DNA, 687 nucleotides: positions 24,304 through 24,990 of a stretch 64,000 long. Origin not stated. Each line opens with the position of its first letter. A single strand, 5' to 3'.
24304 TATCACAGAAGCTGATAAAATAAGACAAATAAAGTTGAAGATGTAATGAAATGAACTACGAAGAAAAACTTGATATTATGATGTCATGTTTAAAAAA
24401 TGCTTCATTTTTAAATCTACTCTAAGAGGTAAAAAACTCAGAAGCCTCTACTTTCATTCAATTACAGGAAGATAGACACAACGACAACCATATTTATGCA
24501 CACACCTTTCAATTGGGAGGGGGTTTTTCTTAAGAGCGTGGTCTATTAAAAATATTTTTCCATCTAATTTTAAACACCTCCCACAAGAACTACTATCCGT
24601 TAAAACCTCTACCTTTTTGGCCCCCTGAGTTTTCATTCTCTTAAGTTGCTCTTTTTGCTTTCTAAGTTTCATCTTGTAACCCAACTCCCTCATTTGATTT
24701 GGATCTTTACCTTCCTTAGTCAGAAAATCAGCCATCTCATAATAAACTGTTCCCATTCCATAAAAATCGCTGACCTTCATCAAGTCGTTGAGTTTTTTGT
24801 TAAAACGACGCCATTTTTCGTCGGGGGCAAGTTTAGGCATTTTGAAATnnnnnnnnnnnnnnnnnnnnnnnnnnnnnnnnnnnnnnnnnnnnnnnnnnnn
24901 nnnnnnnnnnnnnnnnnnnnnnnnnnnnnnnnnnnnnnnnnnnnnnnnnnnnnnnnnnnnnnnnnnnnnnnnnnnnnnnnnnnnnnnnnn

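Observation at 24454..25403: Two-gene HEPN (Rx4H) plus Cys-rich partner module: candidate toxin/defence pair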

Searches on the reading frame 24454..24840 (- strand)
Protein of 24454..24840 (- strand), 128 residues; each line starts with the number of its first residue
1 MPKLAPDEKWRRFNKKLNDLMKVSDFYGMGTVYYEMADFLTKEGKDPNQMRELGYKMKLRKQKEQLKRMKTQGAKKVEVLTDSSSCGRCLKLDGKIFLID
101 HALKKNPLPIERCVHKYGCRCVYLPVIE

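Call 3: search_protein_families(library=pfam, proteins=[window:24454-24840:-], max_evalue=1)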
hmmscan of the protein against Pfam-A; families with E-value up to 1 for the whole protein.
window:24454-24840:- (128 aa): 2 families
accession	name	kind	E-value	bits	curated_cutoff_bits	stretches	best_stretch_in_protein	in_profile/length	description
PF04233.19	Phage_Mu_F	-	0.00052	21.2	29.6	1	69-123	59-111/112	Phage Mu protein F like protein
PF15704.10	Mt_ATP_synt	-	0.072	13.4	27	1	15-78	121-184/188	Mitochondrial ATP synthase subunit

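Call 4: search_protein_families(library=padloc, proteins=[window:24454-24840:-], max_evalue=1)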
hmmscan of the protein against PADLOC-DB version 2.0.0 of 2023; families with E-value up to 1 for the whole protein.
window:24454-24840:- (128 aa): 0 families

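Call 5: search_protein_families(library=ncbifam, proteins=[window:24454-24840:-], max_evalue=1)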
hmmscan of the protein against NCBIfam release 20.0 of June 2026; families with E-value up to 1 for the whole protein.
window:24454-24840:- (128 aa): 1 family
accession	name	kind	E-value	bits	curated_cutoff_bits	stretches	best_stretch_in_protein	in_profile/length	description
TIGR01641.1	phageSPP1_gp7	domain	1.3e-05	25.5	39.65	1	63-127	47-109/109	minor capsid protein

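Call 6: search_protein_families(library=phrogs, proteins=[window:24454-24840:-], max_evalue=1)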
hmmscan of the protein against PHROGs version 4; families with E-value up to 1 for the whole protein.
window:24454-24840:- (128 aa): 5 families
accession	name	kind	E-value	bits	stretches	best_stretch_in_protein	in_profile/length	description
phrog_595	-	head and packaging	0.00086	19.7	1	65-127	238-298/513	head maturation protease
phrog_115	-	head and packaging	0.0063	16.7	1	65-127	258-318/665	minor head protein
phrog_531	-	DNA, RNA and nucleotide metabolism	0.13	12.5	1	50-88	51-87/285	Rnase H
phrog_24984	-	unknown function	0.19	12.7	1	12-37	3-28/78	-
phrog_5747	-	unknown function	0.38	12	1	6-65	26-89/148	-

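Call 9: search_solved_structures(query=window:24454-24840:-, max_evalue=10)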
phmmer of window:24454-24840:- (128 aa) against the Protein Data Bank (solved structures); distinct sequences matched with E-value up to 10: 1.
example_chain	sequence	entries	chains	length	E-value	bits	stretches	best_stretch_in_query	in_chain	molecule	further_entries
6n7m_A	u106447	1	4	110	0.085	16.3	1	38-89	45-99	Hypothetical Protein CD630_05490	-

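Call 10: find_homologous_proteins(query=window:24454-24840:-, max_evalue=0.01)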
Query window:24454-24840:- (128 aa): 24 proteins with E <= 0.01 among 27 candidates.
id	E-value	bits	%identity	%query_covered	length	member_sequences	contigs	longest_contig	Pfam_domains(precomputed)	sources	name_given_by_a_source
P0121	6.5e-82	290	100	100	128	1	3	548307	-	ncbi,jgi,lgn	-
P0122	9.8e-60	218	73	100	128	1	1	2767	-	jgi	-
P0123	2.7e-57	210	72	100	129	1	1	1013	PF04233.20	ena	-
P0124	1.8e-55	204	71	100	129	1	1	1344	-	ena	-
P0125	2.1e-49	185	65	99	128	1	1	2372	-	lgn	-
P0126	4.1e-46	174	59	99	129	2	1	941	-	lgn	-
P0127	5.3e-46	174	60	100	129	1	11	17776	-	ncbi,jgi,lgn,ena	-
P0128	1.1e-41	160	55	100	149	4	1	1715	-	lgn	-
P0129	2.9e-41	159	57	100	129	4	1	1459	-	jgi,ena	-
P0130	3.7e-41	158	66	84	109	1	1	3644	-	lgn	-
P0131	1.6e-40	156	54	100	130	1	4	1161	-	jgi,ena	-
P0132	1.6e-40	156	54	100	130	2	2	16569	-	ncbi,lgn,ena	ncbi:MAG TPA: hypothetical protein VGA53_00025 [Candidatus Paceibacterota bacterium]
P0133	3.2e-40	155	54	99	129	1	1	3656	-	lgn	-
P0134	3.4e-39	152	54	98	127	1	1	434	-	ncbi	-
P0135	5.4e-39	151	52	100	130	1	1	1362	-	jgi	-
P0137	1.6e-38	150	69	78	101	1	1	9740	-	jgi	-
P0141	3.1e-31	126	48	99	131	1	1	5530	-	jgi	-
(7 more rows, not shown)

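Call 37: find_encoding_contigs(protein=P0127, flank=5000, max_places=3)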
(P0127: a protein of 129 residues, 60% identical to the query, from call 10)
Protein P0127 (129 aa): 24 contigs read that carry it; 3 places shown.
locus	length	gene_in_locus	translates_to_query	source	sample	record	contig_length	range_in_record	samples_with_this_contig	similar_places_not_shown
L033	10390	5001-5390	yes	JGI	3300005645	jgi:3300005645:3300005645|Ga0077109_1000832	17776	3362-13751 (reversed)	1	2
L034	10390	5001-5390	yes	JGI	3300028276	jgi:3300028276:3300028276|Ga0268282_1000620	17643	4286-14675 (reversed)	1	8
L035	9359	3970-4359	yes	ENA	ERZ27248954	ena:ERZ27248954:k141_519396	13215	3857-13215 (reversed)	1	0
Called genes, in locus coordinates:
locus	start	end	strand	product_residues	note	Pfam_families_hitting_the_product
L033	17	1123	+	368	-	PF05496:RuvB_N (faint), PF13177:DNA_pol3_delta2, PF00004:AAA, PF13401:AAA_22 (faint), PF22608:DNAX_ATPase_lid, PF12169:DNA_pol3_gamma3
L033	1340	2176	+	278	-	-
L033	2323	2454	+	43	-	-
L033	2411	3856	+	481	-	PF13742:tRNA_anti_2, PF02601:Exonuc_VII_L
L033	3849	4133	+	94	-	-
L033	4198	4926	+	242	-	PF04471:Mrr_cat, PF13156:Mrr_cat_2, PF22722:NA-iREase1, PF01396:Zn_ribbon_Top1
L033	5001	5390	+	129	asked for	-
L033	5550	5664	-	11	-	-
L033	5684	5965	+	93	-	-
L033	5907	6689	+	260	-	-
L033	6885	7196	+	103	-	-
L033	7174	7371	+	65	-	PF00583:Acetyltransf_1, PF08445:FR47 (weak), PF13508:Acetyltransf_7, PF13673:Acetyltransf_10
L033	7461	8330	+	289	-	-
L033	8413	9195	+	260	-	PF04909:Amidohydro_2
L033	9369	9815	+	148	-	-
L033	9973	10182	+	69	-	PF09413:DUF2007 (weak)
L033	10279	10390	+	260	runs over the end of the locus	-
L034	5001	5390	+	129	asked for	-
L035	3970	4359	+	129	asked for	-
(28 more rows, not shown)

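Call 38: find_encoding_contigs(protein=P0132, flank=5000, max_places=2)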
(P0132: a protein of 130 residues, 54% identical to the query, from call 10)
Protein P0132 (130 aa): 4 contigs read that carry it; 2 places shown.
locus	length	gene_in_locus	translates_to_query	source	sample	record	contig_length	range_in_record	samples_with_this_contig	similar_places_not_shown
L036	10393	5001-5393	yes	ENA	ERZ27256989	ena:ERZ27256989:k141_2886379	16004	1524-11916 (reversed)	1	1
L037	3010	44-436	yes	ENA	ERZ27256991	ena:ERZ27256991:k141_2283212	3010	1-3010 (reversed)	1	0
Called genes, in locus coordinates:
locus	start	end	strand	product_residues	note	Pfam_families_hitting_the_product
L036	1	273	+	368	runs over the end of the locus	PF00487:FA_desaturase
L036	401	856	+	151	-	PF09055:Sod_Ni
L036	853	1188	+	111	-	PF10502:Peptidase_S26 (weak)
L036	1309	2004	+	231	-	PF05552:MS_channel_1st_1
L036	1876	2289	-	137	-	-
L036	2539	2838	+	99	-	PF05552:MS_channel_1st_1 (faint)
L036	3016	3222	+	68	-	-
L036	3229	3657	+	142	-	-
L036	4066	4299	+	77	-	-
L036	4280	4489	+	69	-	PF07927:HicA_toxin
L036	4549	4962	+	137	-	PF09851:SHOCT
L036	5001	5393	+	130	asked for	-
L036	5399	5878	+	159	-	-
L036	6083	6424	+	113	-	PF15919:HicB_lk_antitox (weak)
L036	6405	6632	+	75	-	PF07927:HicA_toxin (weak)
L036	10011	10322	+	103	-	-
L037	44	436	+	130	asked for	-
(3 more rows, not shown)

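Call 39: find_encoding_contigs(protein=P0137, flank=5000, max_places=2)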
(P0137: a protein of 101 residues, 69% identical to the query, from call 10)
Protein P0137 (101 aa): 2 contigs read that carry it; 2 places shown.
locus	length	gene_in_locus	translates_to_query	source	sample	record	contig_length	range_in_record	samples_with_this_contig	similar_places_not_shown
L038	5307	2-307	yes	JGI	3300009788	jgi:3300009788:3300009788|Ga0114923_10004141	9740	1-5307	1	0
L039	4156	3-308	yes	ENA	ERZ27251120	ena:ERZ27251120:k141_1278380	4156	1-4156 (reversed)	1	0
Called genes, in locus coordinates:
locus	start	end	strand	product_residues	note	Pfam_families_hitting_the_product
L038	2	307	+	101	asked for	?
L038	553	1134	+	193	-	-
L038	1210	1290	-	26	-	-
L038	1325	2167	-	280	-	PF28423:Epiregulin_C (weak)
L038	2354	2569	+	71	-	-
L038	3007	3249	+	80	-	-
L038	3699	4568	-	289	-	PF00248:Aldo_ket_red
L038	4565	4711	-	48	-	-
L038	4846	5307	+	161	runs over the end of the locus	PF23477:zf_Tbcl_2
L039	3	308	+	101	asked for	?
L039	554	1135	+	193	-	-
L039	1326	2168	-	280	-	PF28423:Epiregulin_C (weak)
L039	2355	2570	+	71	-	-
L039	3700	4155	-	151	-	?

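Call 40: find_encoding_contigs(protein=P0141, flank=5000, max_places=2)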
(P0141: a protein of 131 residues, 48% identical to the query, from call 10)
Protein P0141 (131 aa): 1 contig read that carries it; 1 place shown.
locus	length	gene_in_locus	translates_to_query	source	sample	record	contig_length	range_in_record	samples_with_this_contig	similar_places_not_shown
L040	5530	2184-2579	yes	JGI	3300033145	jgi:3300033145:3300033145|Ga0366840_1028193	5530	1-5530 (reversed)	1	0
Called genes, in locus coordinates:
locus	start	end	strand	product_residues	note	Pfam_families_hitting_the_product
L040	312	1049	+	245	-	-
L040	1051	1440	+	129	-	-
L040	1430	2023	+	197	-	-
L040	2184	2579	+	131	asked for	-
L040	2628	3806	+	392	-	-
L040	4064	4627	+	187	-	PF00561:Abhydrolase_1, PF06821:Ser_hydrolase, PF12697:Abhydrolase_6 (faint), PF08386:Abhydrolase_4 (weak)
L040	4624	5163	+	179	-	PF04307:YdjM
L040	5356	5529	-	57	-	?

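Call 42: find_encoding_contigs(protein=P0122, flank=5000, max_places=2)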
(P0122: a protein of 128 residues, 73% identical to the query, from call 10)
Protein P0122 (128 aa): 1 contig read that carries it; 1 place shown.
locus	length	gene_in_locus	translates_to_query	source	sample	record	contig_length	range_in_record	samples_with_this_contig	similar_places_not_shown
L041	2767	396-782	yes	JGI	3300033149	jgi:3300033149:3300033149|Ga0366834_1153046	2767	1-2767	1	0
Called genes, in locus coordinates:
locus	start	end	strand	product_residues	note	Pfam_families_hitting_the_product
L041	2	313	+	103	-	?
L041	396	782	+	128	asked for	-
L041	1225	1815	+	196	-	-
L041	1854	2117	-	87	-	-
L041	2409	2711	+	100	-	-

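Call 43: find_encoding_contigs(protein=P0125, flank=5000, max_places=2)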
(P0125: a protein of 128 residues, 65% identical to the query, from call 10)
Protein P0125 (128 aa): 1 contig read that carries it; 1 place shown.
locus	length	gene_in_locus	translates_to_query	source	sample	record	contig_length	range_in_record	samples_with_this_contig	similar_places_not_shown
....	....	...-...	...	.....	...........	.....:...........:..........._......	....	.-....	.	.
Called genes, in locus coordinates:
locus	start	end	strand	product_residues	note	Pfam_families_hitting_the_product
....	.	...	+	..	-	?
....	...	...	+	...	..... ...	-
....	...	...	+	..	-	-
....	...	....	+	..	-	-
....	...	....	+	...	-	-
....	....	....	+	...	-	-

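Call 70: predict_structure(alignment_id=A4)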
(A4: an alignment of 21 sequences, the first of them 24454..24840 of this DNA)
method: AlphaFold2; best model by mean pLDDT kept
length: 128 residues; sequences in the alignment: 21
mean_pLDDT: 93.4   pTM: 0.84
mean pLDDT of the five models: 93.4, 91.0, 89.7, 89.4, 86.9
residues with pLDDT >= 90: 110; 70-90: 14; 50-70: 3; < 50: 1
segments of 3 or more residues with pLDDT < 50: none
pLDDT, mean of each block of 10 residues (from residue 1): 77 97 97 96 95 97 96 96 91 96 95 90 90
secondary structure, 60 per line:
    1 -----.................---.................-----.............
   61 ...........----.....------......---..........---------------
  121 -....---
elements in order: H6-22 H26-42 H48-71 E76-80 H87-92 E96-98 H99-105 E122-125

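Call 72: fold_search(model_id=the predicted structure, library=pdb)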
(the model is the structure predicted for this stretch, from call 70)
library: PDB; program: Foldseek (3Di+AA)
matches with E <= 10: 306; with E <= 0.001: 0
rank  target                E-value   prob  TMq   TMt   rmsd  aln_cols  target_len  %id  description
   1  5yqg_D                1.0e+00  0.38  0.31  0.19   4.5        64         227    8  The structure of 14-3-3 and pNumb peptide (released 2018-02-07)
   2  5jm4_A                1.2e+00  0.35  0.31  0.19   4.6        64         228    9  Crystal structure of 14-3-3zeta in complex with a cyclic peptide involving an adamantyl and a dicarboxy side chain (released 2017-05-10)
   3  6kzg_A                1.3e+00  0.21  0.34  0.21  11.3       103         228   13  14-3-3 protein in Complex with CIC S301 phosphorylated peptide (released 2020-09-30)
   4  6bd1_A                1.3e+00  0.18  0.32  0.20  11.4       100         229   13  Complex of 14-3-3 theta with an IRSp53 peptide phosphorylated at S366 (released 2018-10-24)
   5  5yqg_A                1.5e+00  0.30  0.31  0.20   4.5        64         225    8  The structure of 14-3-3 and pNumb peptide (released 2018-02-07)
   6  5j31_A                1.7e+00  0.28  0.31  0.19   4.5        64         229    9  Crystal structure of 14-3-3zeta in complex with an alkyne cross-linked cyclic peptide derived from ExoS (released 2016-10-19)
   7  6ef5_B                1.7e+00  0.28  0.31  0.19   4.6        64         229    9  14-3-3 with peptide (released 2019-10-30)
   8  6gkf_H                1.7e+00  0.25  0.31  0.20   4.6        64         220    9  Structure of 14-3-3 gamma in complex with caspase-2 14-3-3 binding motif Ser139 (released 2018-10-17)
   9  6kzg_B                1.7e+00  0.16  0.31  0.19  11.3       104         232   12  14-3-3 protein in Complex with CIC S301 phosphorylated peptide (released 2020-09-30)
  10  6f08_J                1.8e+00  0.28  0.31  0.20   4.6        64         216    9  14-3-3 zeta in complex with the human Son of sevenless homolog 1 (SOS1) (released 2018-02-14)
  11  5d3e_J                2.0e+00  0.25  0.32  0.20   4.6        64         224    8  Crystal structure of human 14-3-3 gamma in complex with CFTR R-domain peptide pS768-pS795 (released 2016-03-16)
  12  6zc9_A                2.0e+00  0.25  0.32  0.19   4.6        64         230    8  Structure of 14-3-3 gamma in complex with Nedd4-2 14-3-3 binding motif Ser448 (released 2021-07-21)
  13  6fn9_B                2.0e+00  0.23  0.31  0.20   4.6        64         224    9  Mono- and bivalent 14-3-3 inhibitors for characterizing supramolecular lysine-PEG interactions in proteins (released 2018-07-04)
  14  5iqp_B                2.0e+00  0.15  0.32  0.20  11.7        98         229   11  14-3-3 PROTEIN TAU ISOFORM (released 2016-03-23)
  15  6zbt_C                2.2e+00  0.25  0.32  0.20   4.6        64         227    8  Structure of 14-3-3 gamma in complex with Nedd4-2 14-3-3 binding motif Ser342 (released 2021-07-21)
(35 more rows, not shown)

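Call 74: fold_search(model_id=the predicted structure, library=viral)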
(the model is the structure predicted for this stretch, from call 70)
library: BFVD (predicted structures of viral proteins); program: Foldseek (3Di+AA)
matches with E <= 10: 222; with E <= 0.001: 3
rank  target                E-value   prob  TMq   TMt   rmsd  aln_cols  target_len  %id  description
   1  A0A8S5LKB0            1.9e-04  1.00  0.56  0.29   5.5       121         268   21  Minor capsid protein [Siphoviridae sp. ctcPV5]
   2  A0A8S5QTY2            6.4e-04  1.00  0.46  0.22   9.5       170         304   18  Minor capsid protein [Phage sp. ctfRs3]
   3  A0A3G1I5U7            7.3e-04  1.00  0.49  0.26  11.2       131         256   18  (no name in the UniProt tables at hand)
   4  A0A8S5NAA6            1.3e-03  1.00  0.39  0.33  10.5       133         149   16  Minor capsid protein (Fragment) [Siphoviridae sp. ctBmU27]
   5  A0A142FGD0            1.6e-03  1.00  0.44  0.37  11.2       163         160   15  Minor capsid protein [Pseudomonas phage NP3]
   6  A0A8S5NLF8            1.8e-03  1.00  0.54  0.38   6.0       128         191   18  Minor capsid protein [Siphoviridae sp. ctOPZ7]
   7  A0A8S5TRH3            2.6e-03  0.99  0.40  0.10  12.4       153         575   14  Minor capsid protein [Siphoviridae sp. ct1SN28]
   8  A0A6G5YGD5            4.8e-03  0.99  0.38  0.16  13.1       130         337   19  (no name in the UniProt tables at hand)
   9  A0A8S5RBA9            5.8e-03  1.00  0.42  0.41   4.4        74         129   22  Minor capsid protein [virus sp. ctLl75]
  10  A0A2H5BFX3            6.2e-03  0.98  0.42  0.22  11.4       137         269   18  (no name in the UniProt tables at hand)
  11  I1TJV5                6.6e-03  0.97  0.44  0.24  14.9       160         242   12  (no name in the UniProt tables at hand)
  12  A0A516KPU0            6.6e-03  0.97  0.40  0.20  13.0       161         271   14  (no name in the UniProt tables at hand)
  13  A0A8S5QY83            7.0e-03  1.00  0.48  0.27   5.5        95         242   18  Minor capsid protein [Siphoviridae sp. ctg6Y13]
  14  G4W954                8.0e-03  1.00  0.48  0.20   4.1        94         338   26  Putative capsid protein [Tetrasphaera phage TJE1]
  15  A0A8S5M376            9.6e-03  1.00  0.47  0.16   6.2        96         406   23  Minor capsid protein [Siphoviridae sp. ctQJR51]
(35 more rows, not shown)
